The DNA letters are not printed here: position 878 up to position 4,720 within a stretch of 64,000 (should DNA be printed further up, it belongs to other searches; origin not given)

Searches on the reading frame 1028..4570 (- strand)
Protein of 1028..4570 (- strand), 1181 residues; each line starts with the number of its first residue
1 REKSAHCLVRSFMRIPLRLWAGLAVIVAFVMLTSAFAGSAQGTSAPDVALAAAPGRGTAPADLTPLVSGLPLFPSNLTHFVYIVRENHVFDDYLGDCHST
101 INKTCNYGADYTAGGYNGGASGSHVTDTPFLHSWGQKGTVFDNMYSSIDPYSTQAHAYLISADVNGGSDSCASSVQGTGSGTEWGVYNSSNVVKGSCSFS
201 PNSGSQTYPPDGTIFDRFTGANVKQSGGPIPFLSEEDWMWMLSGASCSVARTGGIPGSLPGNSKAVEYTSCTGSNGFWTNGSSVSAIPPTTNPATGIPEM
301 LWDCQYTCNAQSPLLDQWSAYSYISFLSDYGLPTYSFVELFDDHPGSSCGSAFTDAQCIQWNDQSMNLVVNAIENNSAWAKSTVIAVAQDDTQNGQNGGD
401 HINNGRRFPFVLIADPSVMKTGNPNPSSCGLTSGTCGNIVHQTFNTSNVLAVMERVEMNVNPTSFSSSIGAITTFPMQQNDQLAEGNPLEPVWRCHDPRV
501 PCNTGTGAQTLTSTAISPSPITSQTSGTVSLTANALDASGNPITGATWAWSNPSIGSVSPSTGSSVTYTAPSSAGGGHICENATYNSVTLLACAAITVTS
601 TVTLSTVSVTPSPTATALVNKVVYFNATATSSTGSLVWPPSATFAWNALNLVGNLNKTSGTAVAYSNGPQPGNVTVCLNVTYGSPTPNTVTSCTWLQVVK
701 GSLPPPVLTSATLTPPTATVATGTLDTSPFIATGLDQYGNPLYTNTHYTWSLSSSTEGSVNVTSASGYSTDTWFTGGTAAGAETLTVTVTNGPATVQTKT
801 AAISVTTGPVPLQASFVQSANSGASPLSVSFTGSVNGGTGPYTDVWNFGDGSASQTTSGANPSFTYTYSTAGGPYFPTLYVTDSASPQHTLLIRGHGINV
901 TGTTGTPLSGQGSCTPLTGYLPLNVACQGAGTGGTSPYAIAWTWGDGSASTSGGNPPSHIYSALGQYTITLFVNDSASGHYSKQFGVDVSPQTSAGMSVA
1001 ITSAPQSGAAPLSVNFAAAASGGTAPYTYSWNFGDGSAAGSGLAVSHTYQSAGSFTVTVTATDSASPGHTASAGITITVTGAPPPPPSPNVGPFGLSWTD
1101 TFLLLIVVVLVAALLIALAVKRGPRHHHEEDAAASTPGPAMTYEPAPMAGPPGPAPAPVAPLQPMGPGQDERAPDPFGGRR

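Call 62: search_protein_families(library=pfam, proteins=[window:1028-4570:-], max_evalue=0.0001)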
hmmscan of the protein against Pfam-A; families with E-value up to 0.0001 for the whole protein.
window:1028-4570:- (1181 aa): 3 families
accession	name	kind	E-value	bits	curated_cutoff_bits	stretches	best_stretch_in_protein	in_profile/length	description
PF18911.6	PKD_4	-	2e-26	92.3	27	3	1003-1077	9-83/85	PKD domain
PF00801.26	PKD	-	8.4e-21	74.2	23.5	2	1001-1066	4-70/80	PKD domain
PF04185.19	Phosphoesterase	-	1.4e-06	28.2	23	0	126-173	105-153/356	Phosphoesterase family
